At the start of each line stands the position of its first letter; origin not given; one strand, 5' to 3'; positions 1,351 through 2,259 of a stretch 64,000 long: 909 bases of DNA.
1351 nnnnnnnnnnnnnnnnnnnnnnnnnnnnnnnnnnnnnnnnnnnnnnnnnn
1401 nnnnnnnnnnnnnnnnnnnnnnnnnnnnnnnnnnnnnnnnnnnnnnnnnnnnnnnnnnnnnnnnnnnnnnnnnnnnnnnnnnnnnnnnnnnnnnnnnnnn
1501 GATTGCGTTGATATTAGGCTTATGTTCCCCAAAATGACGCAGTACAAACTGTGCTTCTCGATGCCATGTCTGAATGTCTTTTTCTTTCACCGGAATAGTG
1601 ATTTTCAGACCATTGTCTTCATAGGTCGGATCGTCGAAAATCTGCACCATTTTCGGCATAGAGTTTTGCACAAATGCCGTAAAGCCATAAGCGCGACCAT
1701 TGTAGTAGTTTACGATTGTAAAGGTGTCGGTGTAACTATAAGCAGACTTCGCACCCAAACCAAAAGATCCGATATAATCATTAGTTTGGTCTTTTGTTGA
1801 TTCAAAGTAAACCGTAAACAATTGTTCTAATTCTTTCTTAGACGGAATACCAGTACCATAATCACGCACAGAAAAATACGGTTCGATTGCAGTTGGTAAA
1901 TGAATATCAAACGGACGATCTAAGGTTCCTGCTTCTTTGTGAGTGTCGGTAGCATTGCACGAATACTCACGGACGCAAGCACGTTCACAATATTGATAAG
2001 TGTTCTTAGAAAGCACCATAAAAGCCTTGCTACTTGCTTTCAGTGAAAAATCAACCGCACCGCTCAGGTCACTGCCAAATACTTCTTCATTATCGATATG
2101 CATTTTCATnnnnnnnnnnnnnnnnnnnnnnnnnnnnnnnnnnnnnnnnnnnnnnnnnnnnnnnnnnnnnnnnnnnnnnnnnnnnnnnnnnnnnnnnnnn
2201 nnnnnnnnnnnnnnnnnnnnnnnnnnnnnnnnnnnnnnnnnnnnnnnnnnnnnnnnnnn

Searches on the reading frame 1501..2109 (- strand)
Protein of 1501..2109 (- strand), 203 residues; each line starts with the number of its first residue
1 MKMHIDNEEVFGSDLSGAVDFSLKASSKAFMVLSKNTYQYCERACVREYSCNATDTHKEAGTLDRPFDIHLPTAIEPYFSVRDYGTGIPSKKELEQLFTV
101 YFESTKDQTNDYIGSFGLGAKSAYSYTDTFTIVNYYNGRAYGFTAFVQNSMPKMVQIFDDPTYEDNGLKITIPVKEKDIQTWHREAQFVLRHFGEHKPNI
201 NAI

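Call 16: list_cluster_members(proteins=[window:1501-2109:-, window:4-1434:-, window:4-1419:-])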
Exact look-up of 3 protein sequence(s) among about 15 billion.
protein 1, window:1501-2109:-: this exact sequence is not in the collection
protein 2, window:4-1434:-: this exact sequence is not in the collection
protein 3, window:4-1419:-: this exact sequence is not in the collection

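Call 30: search_protein_families(library=phrogs, proteins=[window:1501-2109:-], max_evalue=0.001)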
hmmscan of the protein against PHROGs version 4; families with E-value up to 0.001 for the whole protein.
window:1501-2109:- (203 aa): 7 families
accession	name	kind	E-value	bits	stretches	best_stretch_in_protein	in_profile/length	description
phrog_612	-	lysis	1.9e-96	325.9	1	1-202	1-201/725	RIIA lysis inhibitor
phrog_609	-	lysis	2.4e-47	162.5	1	20-199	23-201/1055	RIIB lysis inhibitor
phrog_30832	-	lysis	4.4e-45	155.5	1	8-199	8-199/735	RIIA lysis inhibitor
phrog_3661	-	lysis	1.6e-34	120.6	2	97-197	175-285/917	RIIA lysis inhibitor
phrog_2979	-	lysis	1.1e-33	117.9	1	18-191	20-194/846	RIIA lysis inhibitor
phrog_24904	-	lysis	5.2e-32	112.2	1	13-201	14-199/695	RIIA lysis inhibitor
phrog_38678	-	lysis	2.4e-18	66.8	1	32-178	40-189/805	RIIA lysis inhibitor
